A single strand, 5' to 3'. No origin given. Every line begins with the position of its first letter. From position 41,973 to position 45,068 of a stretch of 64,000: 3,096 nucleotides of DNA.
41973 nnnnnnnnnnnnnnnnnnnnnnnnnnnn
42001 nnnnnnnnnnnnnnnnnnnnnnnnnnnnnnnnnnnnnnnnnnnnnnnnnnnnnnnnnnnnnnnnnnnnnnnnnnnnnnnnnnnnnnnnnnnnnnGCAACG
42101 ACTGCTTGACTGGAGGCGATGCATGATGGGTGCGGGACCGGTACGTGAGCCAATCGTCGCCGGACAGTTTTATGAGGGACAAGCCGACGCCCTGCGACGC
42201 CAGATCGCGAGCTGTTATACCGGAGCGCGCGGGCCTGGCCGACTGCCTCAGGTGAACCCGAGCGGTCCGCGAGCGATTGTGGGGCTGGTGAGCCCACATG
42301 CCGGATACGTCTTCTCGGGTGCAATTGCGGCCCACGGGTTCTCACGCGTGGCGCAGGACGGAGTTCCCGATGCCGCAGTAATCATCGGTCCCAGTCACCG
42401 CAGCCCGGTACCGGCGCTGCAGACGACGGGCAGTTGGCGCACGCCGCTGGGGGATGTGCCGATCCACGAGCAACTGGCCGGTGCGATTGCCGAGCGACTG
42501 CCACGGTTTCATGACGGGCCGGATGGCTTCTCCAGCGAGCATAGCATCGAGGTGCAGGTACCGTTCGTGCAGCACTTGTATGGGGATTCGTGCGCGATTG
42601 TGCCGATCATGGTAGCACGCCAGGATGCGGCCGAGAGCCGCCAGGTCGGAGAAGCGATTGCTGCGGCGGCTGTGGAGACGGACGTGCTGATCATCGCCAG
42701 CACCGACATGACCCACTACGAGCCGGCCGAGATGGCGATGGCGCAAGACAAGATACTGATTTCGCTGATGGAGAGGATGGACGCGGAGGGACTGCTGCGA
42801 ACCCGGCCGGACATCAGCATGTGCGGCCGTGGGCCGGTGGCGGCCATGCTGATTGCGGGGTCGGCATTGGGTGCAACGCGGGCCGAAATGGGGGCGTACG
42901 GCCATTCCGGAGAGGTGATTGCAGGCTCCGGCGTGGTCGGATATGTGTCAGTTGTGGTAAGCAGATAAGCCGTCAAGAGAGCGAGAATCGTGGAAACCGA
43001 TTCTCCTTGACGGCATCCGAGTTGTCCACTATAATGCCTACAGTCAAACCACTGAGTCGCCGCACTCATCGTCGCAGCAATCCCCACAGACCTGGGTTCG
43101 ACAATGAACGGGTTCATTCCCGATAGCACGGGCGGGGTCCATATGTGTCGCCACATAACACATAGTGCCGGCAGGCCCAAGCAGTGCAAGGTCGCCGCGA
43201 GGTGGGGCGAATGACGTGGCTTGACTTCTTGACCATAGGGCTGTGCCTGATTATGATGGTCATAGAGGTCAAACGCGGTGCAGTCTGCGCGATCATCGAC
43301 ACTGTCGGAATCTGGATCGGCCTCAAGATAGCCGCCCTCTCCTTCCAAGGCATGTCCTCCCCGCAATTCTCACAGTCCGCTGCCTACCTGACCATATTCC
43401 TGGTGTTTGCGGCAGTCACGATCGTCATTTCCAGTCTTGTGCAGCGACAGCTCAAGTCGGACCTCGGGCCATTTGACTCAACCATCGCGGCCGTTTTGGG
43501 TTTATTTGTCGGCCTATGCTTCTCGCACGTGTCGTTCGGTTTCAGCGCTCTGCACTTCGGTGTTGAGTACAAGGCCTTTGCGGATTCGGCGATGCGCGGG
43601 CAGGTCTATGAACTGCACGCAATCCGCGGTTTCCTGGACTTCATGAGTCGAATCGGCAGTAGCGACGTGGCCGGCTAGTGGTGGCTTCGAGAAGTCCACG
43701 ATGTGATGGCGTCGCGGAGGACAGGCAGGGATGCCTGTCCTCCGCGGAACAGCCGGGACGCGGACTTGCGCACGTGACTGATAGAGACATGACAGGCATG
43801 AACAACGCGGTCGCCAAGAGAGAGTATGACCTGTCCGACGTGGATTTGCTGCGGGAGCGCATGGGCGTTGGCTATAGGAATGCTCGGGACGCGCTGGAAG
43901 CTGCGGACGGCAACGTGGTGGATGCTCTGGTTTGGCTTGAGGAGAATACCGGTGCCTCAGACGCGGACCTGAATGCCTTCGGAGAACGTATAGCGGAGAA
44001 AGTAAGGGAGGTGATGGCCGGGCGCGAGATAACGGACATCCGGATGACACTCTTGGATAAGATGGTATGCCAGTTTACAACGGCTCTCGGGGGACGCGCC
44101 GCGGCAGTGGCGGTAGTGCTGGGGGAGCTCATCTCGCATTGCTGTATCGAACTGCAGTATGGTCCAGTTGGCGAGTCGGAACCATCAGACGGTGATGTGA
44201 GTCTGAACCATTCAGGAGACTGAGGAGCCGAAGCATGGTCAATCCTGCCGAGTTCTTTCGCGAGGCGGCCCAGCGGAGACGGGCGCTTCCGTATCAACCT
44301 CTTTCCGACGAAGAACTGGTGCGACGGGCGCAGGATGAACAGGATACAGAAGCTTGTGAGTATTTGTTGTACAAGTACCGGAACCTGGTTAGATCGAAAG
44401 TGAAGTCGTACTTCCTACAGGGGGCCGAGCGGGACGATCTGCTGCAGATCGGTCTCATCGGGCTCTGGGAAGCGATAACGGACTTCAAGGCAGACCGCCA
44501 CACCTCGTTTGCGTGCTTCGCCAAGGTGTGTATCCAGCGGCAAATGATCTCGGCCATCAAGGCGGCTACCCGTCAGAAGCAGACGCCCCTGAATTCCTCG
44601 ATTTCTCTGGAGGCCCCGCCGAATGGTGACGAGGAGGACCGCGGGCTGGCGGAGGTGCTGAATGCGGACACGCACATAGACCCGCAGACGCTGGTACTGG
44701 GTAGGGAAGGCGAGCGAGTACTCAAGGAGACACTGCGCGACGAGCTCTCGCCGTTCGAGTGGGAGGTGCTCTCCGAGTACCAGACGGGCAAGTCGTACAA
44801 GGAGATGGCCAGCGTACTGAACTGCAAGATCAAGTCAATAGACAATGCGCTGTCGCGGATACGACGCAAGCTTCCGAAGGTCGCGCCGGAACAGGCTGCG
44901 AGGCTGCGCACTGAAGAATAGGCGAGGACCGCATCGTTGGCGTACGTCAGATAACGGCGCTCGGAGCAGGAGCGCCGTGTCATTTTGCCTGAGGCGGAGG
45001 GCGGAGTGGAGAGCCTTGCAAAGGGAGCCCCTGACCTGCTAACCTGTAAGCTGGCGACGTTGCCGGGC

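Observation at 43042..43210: Unannotated structured RNA (6S-like) heading the cvpA-DUF4342-sigH unit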

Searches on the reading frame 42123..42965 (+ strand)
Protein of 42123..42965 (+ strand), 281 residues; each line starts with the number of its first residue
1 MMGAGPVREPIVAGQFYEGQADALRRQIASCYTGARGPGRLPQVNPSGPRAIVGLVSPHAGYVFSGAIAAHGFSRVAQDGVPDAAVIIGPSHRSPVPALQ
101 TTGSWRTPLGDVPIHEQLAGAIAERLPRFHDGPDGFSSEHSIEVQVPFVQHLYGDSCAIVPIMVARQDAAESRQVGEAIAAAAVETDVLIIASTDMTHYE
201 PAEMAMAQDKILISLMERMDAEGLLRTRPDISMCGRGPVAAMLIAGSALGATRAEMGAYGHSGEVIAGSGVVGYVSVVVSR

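Call 11: search_protein_families(library=pfam, proteins=[window:42123-42965:+], max_evalue=0.01)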
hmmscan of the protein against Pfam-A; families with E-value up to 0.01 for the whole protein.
window:42123-42965:+ (281 aa): 2 families
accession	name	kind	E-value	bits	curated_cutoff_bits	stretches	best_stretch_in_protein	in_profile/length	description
PF01875.22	Memo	-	1.5e-57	195.3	27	1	9-278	1-269/269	Memo-like protein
PF02900.23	LigB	-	0.00064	19.3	26.3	1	160-209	137-192/269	Catalytic LigB subunit of aromatic ring-opening dioxygenase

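Call 59: search_protein_families(library=ncbifam, proteins=[window:42123-42965:+], max_evalue=0.01)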
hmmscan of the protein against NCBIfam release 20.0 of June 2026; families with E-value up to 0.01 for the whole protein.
window:42123-42965:+ (281 aa): 2 families
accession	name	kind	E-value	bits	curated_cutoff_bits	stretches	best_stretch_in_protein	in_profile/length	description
TIGR04336.1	AmmeMemoSam_B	hypoth_equivalog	1e-75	254.5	26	1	8-279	1-270/270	AmmeMemoRadiSam system protein B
NF001987.0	PRK00782.1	equivalog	2.9e-66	223.5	295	1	7-280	2-266/267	MEMO1 family protein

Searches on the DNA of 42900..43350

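Call 4: search_rna_families(source=window, start=42900, end=43350, threshold=evalue, max_evalue=10, show_alignments=3)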
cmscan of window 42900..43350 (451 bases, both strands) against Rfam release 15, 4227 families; matches with E-value up to 10: 3.
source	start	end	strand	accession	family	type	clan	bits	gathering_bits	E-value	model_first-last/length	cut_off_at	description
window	43131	43346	+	RF02122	FTX_5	Gene; lncRNA;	-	17.1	45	2.9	1-208/208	no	FTX transcript, XIST regulator conserved region 5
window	42961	43021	+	RF04233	mir-680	Gene; miRNA;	-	17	104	2.1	1-101/101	no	mir-680 microRNA precursor family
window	43229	43248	-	RF02448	SpR20_sRNA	Gene; sRNA;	-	12.6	45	6.4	1-45/45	no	Streptococcus sRNA SpR20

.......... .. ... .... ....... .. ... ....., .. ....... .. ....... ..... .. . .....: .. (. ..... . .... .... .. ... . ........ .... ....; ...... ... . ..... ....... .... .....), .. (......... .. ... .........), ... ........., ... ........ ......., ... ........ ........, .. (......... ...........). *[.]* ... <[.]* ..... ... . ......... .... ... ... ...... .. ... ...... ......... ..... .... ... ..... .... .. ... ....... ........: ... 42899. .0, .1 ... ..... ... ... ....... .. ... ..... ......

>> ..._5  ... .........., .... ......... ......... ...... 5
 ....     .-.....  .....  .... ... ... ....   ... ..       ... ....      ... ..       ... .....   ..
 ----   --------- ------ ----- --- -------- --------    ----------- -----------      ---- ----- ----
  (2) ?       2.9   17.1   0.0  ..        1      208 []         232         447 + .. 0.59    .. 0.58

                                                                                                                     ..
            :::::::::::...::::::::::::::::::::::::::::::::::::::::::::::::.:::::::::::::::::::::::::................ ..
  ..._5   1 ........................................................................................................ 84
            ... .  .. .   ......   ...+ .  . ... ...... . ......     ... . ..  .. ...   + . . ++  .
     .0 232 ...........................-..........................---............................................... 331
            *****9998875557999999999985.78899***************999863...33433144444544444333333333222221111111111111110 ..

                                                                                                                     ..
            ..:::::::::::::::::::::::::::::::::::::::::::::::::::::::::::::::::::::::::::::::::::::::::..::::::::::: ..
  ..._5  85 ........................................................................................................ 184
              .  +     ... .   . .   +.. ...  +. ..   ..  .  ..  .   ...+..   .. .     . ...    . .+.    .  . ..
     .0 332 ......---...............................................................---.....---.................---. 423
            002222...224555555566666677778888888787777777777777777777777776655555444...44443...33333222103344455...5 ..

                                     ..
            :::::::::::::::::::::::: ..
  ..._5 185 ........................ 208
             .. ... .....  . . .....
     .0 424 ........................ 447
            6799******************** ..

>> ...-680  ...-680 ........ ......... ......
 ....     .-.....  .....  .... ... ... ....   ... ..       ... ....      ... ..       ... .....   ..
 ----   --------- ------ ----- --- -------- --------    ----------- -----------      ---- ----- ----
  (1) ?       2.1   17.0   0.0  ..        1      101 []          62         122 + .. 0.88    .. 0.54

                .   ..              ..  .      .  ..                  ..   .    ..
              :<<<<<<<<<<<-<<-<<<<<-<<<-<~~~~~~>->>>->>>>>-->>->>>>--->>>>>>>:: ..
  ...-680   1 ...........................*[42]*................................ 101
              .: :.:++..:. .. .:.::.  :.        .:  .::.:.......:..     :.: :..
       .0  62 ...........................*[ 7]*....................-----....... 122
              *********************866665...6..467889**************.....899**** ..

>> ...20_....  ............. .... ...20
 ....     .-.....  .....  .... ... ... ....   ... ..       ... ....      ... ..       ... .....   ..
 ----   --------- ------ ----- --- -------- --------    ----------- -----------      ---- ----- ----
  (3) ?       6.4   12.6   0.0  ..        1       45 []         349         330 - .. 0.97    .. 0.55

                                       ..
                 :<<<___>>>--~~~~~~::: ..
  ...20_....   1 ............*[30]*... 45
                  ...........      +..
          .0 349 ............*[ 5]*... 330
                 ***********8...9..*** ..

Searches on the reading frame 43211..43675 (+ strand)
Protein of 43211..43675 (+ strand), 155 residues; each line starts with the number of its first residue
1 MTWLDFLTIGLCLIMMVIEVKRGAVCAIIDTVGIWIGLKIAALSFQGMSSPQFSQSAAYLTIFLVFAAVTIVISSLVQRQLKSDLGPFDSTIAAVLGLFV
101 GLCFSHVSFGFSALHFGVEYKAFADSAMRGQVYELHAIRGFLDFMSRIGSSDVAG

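Call 11: search_protein_families(library=pfam, proteins=[window:43211-43675:+], max_evalue=0.01)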
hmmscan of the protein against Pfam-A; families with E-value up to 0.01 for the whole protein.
window:43211-43675:+ (155 aa): 1 family
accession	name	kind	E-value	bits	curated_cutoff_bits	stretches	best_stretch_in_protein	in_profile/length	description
PF02674.22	Colicin_V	-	0.00015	22.2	29.3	1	4-109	1-115/144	Colicin V production protein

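Call 32: find_homologous_proteins(query=window:43211-43675:+, max_evalue=1e-10)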
Query window:43211-43675:+ (155 aa): 22 proteins with E <= 1e-10 among 75 candidates.
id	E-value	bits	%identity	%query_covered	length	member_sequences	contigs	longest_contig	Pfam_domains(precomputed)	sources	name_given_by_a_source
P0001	1.7e-92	325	100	100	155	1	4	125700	-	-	-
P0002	3.1e-70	253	75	100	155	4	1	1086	-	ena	-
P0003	2.0e-67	244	73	99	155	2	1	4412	-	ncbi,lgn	-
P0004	4.9e-65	236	72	99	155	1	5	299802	PF02674.23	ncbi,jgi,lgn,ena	-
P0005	1.0e-64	235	71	99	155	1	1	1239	-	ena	-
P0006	1.7e-64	234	66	99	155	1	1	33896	-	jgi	jgi:uncharacterized membrane protein required for colicin V production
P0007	2.3e-61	224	65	99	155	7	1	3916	-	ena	-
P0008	2.7e-60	221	64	99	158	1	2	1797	-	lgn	-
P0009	1.3e-59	219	64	99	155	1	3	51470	-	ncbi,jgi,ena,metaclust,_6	jgi:uncharacterized membrane protein required for colicin V production|metaclust:\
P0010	1.3e-57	212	64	99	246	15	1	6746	-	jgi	-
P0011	8.4e-56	206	62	99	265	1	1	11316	-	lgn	-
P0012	8.8e-56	206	64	97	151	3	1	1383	PF02674.23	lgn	-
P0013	2.9e-54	201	65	97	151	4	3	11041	PF02674.23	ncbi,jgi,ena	-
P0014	3.4e-54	201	64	96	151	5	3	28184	PF02674.23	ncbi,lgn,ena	-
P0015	5.9e-54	200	62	100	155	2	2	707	-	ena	-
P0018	2.9e-41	159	51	99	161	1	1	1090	-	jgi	jgi:hypothetical protein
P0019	1.9e-40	156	51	99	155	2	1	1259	-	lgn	-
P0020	8.6e-39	151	48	99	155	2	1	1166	-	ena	-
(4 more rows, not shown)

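Call 33: find_encoding_contigs(protein=P0002, flank=700, max_places=2)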
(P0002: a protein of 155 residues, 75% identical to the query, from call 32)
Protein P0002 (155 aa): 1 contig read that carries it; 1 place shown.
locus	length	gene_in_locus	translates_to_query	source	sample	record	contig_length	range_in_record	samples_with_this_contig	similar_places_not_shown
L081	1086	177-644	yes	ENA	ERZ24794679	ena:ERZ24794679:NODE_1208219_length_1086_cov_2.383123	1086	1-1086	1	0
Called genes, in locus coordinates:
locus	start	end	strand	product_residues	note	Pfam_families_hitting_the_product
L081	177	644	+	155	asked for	-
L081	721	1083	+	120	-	-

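Call 34: find_encoding_contigs(protein=P0005, flank=700, max_places=2)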
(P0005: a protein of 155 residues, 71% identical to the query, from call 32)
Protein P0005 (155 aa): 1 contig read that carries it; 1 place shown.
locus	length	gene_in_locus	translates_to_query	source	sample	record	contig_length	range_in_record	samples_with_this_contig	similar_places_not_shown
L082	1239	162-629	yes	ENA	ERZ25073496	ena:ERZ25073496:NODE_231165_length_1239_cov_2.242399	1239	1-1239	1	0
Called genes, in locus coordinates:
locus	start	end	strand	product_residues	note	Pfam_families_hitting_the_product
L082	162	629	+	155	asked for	-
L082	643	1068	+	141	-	-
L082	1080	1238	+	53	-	?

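Call 35: find_encoding_contigs(protein=P0006, flank=700, max_places=2)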
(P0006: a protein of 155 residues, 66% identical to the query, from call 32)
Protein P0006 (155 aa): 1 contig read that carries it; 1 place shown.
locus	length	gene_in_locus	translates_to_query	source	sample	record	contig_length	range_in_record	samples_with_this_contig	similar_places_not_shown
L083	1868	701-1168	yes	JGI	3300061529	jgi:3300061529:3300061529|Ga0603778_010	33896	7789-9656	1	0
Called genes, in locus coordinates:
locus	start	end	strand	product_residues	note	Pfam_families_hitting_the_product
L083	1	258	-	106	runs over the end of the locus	PF02686:GatC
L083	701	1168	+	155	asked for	-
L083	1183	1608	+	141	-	-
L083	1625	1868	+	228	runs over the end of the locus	PF04542:Sigma70_r2, PF00196:GerE (faint), PF08281:Sigma70_r4_2 (faint)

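Call 36: find_encoding_contigs(protein=P0007, flank=700, max_places=2)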
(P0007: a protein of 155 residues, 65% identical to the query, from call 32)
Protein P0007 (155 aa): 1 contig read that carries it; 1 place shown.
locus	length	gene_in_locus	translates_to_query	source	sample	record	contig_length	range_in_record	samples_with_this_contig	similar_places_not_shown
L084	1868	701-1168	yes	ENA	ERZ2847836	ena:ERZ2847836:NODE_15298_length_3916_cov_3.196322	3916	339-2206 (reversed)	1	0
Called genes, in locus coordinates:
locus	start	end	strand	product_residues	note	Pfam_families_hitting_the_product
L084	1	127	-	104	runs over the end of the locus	PF02686:GatC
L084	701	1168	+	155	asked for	-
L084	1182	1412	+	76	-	-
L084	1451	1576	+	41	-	-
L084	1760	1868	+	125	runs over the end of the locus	PF08281:Sigma70_r4_2 (weak)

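Call 37: find_encoding_contigs(protein=P0008, flank=700, max_places=2)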
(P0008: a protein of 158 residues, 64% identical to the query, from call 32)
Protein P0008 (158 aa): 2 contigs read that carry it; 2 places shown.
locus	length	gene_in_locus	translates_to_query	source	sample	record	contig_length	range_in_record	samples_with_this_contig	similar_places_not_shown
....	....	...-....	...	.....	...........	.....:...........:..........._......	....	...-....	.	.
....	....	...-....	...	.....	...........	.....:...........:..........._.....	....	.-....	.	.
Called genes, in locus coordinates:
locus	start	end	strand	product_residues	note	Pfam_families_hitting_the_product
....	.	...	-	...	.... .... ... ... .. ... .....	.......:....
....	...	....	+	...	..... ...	-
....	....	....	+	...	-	?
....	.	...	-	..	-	?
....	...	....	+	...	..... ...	?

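Call 38: find_encoding_contigs(protein=P0010, flank=700, max_places=2)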
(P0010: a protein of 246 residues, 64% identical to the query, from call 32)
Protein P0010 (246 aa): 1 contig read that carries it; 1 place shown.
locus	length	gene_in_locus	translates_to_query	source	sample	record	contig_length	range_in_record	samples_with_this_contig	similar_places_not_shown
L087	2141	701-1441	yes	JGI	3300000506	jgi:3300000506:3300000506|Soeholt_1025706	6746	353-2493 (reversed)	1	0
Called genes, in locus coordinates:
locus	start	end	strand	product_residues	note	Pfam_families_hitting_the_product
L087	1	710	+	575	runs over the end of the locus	PF07721:TPR_4 (faint), PF13371:TPR_9 (faint), PF13424:TPR_12 (weak), PF13429:TPR_15 (weak), PF13432:TPR_16, PF14559:TPR_19 (weak), PF13432:TPR_16, PF14559:TPR_19, +10 more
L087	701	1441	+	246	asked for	-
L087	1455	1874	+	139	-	-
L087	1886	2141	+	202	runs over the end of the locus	?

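Call 39: find_encoding_contigs(protein=P0011, flank=700, max_places=2)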
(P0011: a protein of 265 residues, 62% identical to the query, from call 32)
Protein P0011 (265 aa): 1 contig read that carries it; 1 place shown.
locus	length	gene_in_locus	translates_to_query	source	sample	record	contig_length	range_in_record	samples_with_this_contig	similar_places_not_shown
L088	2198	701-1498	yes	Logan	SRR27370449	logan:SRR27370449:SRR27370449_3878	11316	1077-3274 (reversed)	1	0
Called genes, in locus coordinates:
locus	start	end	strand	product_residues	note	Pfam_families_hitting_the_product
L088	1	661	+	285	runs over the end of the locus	PF01875:Memo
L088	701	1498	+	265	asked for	-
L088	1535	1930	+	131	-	-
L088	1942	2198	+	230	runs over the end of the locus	PF04542:Sigma70_r2, PF08281:Sigma70_r4_2 (faint)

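Call 40: find_encoding_contigs(protein=P0014, flank=700, max_places=2)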
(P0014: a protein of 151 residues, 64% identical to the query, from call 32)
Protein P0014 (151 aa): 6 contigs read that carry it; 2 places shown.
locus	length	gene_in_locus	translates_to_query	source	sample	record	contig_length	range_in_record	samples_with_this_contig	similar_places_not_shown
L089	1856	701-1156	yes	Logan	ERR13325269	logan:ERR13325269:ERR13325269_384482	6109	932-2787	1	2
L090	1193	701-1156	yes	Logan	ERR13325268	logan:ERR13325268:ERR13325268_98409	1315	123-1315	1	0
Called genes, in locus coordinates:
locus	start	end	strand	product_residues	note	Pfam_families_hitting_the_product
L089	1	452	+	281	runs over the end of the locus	PF01875:Memo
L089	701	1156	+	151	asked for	PF02674:Colicin_V (weak)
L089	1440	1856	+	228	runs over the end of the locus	PF04542:Sigma70_r2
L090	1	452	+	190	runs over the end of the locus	?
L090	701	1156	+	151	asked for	PF02674:Colicin_V (weak)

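Call 41: find_encoding_contigs(protein=P0012, flank=700, max_places=2)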
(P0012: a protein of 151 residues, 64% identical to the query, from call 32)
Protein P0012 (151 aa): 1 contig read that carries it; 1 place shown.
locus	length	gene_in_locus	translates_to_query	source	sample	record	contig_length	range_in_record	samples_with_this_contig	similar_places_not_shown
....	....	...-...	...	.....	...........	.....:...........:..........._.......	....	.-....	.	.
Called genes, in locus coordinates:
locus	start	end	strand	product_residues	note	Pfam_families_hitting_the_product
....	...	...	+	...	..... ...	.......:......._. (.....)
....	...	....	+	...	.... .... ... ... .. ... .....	?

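Call 42: find_encoding_contigs(protein=P0018, flank=700, max_places=2)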
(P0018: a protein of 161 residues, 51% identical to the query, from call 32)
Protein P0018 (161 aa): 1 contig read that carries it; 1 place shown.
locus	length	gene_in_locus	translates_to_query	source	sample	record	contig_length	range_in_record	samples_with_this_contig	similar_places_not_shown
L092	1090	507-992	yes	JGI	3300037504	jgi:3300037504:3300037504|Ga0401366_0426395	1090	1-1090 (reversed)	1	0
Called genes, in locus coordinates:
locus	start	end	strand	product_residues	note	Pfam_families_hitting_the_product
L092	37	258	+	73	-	PF01875:Memo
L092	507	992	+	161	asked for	-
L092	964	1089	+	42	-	?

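Call 43: find_encoding_contigs(protein=P0019, flank=700, max_places=2)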
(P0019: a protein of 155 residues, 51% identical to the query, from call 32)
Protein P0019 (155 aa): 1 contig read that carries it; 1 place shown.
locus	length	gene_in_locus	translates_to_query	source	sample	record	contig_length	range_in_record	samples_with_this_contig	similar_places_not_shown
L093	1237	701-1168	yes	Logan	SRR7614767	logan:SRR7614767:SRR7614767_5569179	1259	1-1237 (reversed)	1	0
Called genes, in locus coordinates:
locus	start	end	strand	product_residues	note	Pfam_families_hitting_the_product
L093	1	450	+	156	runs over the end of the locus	?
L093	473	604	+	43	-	-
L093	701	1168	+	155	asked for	-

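Call 44: find_encoding_contigs(protein=P0020, flank=700, max_places=2)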
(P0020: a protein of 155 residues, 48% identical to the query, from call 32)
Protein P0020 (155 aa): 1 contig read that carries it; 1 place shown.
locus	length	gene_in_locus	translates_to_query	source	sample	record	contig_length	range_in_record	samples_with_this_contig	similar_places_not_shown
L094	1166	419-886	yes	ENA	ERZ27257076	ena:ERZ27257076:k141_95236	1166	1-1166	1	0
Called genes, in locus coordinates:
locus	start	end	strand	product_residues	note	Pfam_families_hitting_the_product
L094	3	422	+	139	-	?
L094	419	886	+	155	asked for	-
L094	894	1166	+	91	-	?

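Call 59: search_protein_families(library=ncbifam, proteins=[window:43211-43675:+], max_evalue=0.01)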
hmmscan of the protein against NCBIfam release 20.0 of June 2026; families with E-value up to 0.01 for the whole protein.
window:43211-43675:+ (155 aa): 2 families
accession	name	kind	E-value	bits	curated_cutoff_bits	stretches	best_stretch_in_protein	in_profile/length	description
NF033740.0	MarP_fam_protase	equivalog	0.0046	16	250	1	4-93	1-98/390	MarP family serine protease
NF047648.1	MIGRI_fam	equivalog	0.0069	16.5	28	0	59-96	5-42/55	protein MIGRI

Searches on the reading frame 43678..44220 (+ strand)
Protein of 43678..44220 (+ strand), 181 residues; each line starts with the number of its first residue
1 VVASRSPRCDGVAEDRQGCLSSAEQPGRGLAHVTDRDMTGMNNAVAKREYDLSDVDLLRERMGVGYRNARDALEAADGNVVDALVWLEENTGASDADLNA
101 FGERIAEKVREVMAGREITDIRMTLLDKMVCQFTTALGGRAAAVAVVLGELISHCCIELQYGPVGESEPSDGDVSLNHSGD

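Call 11: search_protein_families(library=pfam, proteins=[window:43678-44220:+], max_evalue=0.01)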
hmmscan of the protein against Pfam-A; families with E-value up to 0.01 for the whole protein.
window:43678-44220:+ (181 aa): 1 family
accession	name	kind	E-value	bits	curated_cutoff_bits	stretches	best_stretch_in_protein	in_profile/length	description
PF19026.7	UBA_HYPK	-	0.0054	16.5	27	1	53-84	6-37/41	HYPK UBA domain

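Call 59: search_protein_families(library=ncbifam, proteins=[window:43678-44220:+], max_evalue=0.01)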
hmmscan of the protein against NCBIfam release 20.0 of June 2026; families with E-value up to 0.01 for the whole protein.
window:43678-44220:+ (181 aa): 1 family
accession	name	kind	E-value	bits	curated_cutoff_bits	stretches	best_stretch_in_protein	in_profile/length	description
TIGR00264.2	TIGR00264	equivalog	9.3e-06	26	80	1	46-87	70-111/112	nascent polypeptide-associated complex protein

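Call 60: search_protein_families(library=pfam, proteins=[window:43678-44220:+], max_evalue=10)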
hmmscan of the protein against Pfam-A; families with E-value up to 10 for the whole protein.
window:43678-44220:+ (181 aa): 6 families
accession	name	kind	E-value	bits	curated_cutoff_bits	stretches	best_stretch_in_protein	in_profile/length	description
PF19026.7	UBA_HYPK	-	0.0054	16.5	27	1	53-84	6-37/41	HYPK UBA domain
PF16798.10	DUF5069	-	0.057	14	27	1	101-135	16-50/133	Domain of unknown function (DUF5069)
PF25025.1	EF-Ts_N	-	0.1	13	33.2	1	56-90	18-53/60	Elongation factor Ts, mitochondrial, N-terminal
PF00627.37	UBA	-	0.12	12.7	22.4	1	69-87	19-37/37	UBA/TS-N domain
PF22562.2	UBA_7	-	0.15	12.4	27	1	62-97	11-47/48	UBA-like domain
PF14716.13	HHH_8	-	0.17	12.7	30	1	65-114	29-69/73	Helix-hairpin-helix domain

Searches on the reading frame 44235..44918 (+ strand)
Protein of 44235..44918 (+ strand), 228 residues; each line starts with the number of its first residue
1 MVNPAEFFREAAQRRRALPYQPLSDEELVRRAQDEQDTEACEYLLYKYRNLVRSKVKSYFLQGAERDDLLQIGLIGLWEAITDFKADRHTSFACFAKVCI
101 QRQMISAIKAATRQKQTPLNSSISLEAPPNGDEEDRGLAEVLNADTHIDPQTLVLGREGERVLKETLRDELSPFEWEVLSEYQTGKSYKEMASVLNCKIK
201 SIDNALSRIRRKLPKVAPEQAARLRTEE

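Call 11: search_protein_families(library=pfam, proteins=[window:44235-44918:+], max_evalue=0.01)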
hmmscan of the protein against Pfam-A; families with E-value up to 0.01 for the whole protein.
window:44235-44918:+ (228 aa): 3 families
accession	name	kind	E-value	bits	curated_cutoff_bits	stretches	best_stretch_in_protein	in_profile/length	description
PF04542.20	Sigma70_r2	-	1.3e-13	51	24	1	47-113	4-70/71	Sigma-70 region 2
PF00196.25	GerE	-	1.1e-05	25.4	23.5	1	170-213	2-45/57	Bacterial regulatory proteins, luxR family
PF08281.18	Sigma70_r4_2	-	1.1e-05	25.4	25.7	1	185-213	26-54/54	Sigma-70, region 4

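Call 59: search_protein_families(library=ncbifam, proteins=[window:44235-44918:+], max_evalue=0.01)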
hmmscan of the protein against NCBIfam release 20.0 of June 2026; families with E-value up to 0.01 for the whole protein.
window:44235-44918:+ (228 aa): 59 families (the best 25 are shown)
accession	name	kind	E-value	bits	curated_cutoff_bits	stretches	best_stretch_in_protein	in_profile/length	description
NF006148.0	PRK08295.1-5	equivalog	5.3e-67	225.3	208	1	13-216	8-210/218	RNA polymerase sporulation sigma factor SigH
TIGR02859.1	spore_sigH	equivalog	3.6e-64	215.9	294.8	1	20-215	1-195/198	RNA polymerase sporulation sigma factor SigH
NF006145.0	PRK08295.1-2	equivalog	3.6e-63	212.8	212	1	12-216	6-209/213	RNA polymerase sporulation sigma factor SigH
NF006147.0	PRK08295.1-4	equivalog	6.9e-60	202.1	212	1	24-215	8-198/201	RNA polymerase factor sigma-70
NF006146.0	PRK08295.1-3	equivalog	3.8e-55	186.8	414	1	21-215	14-207/218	RNA polymerase factor sigma-70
TIGR02937.1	sigma70-ECF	superfamily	2.8e-21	75.8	42.9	1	39-214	1-162/165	sigma-70 family RNA polymerase sigma factor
NF004471.0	PRK05803.1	subfamily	5e-14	52.1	252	1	21-147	30-155/235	RNA polymerase sporulation sigma factor SigK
TIGR02846.1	spore_sigmaK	equivalog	2.1e-13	50.4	298.65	1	19-180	27-184/227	RNA polymerase sporulation sigma factor SigK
NF006174.0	PRK08311.2-2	equivalog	1e-11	44.5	319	1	25-124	17-117/252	RNA polymerase sigma factor SigI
NF006175.0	PRK08311.2-3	subfamily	1e-10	41.5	244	1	26-133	8-116/244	RNA polymerase sigma factor SigI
NF004935.0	PRK06288.1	equivalog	1.5e-10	41.1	343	1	18-107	12-104/270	RNA polymerase sigma factor WhiG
TIGR02479.1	FliA_WhiG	subfamily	3e-10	40.2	189.6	1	47-108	4-68/224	FliA/WhiG family RNA polymerase sigma factor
TIGR02980.1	SigBFG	subfamily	5.4e-10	39.3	234.35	1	39-96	3-60/227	SigB/SigF/SigG family RNA polymerase sigma factor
TIGR02941.1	Sigma_B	equivalog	6e-10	39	315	1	27-100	17-90/255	RNA polymerase sigma factor SigB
NF004052.0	PRK05572.1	subfamily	6.2e-10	39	311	1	24-98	18-91/252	SigF/SigG family RNA polymerase sporulation sigma factor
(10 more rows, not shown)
